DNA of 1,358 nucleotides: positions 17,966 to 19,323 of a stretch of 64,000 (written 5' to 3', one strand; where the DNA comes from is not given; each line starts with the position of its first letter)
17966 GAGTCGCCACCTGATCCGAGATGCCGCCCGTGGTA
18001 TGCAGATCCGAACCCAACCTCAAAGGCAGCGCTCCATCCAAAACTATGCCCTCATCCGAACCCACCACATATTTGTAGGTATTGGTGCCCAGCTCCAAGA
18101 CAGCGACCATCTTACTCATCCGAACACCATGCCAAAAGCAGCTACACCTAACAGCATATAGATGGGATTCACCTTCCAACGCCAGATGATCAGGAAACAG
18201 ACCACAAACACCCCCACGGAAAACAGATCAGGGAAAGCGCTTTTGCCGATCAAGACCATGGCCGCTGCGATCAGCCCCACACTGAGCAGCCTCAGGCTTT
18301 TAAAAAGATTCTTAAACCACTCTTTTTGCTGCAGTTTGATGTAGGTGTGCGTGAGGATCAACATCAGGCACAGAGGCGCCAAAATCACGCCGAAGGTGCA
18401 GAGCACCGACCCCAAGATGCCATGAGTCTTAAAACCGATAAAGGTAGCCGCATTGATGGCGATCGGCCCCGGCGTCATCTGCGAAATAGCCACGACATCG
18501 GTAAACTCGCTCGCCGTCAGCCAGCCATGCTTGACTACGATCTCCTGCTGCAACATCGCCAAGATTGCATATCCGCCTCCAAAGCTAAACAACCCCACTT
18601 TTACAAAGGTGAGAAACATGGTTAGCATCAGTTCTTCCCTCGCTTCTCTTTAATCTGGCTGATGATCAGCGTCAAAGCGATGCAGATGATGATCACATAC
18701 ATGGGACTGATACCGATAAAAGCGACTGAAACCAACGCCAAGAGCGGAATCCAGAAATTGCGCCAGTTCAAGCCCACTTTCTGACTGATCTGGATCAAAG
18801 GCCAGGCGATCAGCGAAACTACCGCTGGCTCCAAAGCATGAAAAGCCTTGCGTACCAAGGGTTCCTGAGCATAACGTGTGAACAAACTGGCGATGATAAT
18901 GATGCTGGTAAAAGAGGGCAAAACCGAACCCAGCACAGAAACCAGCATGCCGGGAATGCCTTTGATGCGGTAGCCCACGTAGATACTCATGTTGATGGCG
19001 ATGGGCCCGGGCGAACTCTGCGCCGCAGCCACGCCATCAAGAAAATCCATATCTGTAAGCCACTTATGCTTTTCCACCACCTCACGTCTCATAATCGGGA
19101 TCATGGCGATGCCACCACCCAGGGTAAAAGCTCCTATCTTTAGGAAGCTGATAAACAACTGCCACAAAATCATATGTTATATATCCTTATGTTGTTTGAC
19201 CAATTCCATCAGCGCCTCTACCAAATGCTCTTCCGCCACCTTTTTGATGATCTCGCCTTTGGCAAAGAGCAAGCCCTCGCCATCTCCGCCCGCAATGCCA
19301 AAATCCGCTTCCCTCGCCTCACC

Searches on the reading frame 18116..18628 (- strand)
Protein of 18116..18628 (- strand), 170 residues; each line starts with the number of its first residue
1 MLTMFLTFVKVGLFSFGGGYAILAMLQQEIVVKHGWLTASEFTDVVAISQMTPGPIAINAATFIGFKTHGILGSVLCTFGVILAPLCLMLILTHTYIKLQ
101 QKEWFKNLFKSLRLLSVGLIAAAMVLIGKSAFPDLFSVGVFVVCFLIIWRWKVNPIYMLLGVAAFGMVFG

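Call 11: search_protein_families(library=pfam, proteins=[window:18116-18628:-])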
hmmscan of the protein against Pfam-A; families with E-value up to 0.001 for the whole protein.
window:18116-18628:- (170 aa): 1 family
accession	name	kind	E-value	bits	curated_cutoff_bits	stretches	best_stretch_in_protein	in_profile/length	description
PF02417.20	Chromate_transp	-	3.6e-50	170.7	28.6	1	3-167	2-166/166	Chromate transporter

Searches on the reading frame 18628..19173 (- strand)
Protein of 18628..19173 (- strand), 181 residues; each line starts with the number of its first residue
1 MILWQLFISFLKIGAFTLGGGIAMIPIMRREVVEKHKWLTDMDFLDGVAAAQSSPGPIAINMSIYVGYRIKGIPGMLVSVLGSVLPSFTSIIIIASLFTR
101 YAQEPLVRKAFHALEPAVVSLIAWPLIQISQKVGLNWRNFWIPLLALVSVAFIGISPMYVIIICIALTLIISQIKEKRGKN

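Call 11: search_protein_families(library=pfam, proteins=[window:18628-19173:-])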
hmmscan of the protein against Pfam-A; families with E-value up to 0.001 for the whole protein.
window:18628-19173:- (181 aa): 1 family
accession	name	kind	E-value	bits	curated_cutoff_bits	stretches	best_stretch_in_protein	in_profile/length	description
PF02417.20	Chromate_transp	-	3.1e-51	174.1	28.6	1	4-168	1-165/166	Chromate transporter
